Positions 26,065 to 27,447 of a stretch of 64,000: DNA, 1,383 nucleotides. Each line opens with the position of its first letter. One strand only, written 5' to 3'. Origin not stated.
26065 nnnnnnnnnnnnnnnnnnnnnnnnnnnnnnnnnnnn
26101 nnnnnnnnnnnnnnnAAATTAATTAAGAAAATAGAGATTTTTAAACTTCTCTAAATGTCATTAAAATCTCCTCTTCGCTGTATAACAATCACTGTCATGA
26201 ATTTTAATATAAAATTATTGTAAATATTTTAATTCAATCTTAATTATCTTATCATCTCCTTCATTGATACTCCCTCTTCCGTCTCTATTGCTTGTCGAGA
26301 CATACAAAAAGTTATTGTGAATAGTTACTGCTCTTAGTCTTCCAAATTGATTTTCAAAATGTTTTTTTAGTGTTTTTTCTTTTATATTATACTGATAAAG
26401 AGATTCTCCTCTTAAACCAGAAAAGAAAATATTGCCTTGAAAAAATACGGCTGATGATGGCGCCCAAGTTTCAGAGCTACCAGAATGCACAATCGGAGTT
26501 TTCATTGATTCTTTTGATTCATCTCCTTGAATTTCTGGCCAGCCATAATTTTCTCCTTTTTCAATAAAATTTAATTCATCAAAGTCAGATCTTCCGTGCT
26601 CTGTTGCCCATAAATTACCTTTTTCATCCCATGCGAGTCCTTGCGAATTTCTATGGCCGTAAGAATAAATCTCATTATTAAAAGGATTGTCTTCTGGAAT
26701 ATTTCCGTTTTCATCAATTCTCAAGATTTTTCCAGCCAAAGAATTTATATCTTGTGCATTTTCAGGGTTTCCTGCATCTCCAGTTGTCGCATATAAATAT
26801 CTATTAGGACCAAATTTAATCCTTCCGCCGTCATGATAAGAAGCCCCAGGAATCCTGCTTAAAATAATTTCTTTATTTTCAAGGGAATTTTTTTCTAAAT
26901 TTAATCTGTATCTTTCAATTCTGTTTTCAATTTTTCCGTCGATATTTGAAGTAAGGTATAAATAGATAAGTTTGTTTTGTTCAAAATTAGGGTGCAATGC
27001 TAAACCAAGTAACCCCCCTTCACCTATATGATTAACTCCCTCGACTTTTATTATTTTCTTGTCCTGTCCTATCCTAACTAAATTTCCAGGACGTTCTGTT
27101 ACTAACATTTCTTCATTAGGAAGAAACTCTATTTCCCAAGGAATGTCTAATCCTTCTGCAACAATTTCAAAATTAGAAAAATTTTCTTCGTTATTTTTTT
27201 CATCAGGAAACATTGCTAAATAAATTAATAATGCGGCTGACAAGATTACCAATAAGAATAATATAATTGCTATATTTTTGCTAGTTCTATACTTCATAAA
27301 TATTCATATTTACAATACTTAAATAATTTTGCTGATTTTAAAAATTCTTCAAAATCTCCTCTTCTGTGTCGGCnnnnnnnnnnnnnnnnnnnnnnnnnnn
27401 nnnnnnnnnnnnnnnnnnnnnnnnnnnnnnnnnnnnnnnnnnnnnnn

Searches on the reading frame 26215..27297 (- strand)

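Call 90: search_protein_families(library=pfam, proteins=[window:26215-27297:-], max_evalue=0.0001)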
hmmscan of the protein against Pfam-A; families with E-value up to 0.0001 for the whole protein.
window:26215-27297:- (360 aa): 1 family
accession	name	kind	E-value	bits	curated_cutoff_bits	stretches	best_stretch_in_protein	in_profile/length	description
PF07995.17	GSDH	-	4.2e-81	273.3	25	1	50-341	1-329/332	Glucose / Sorbosone dehydrogenase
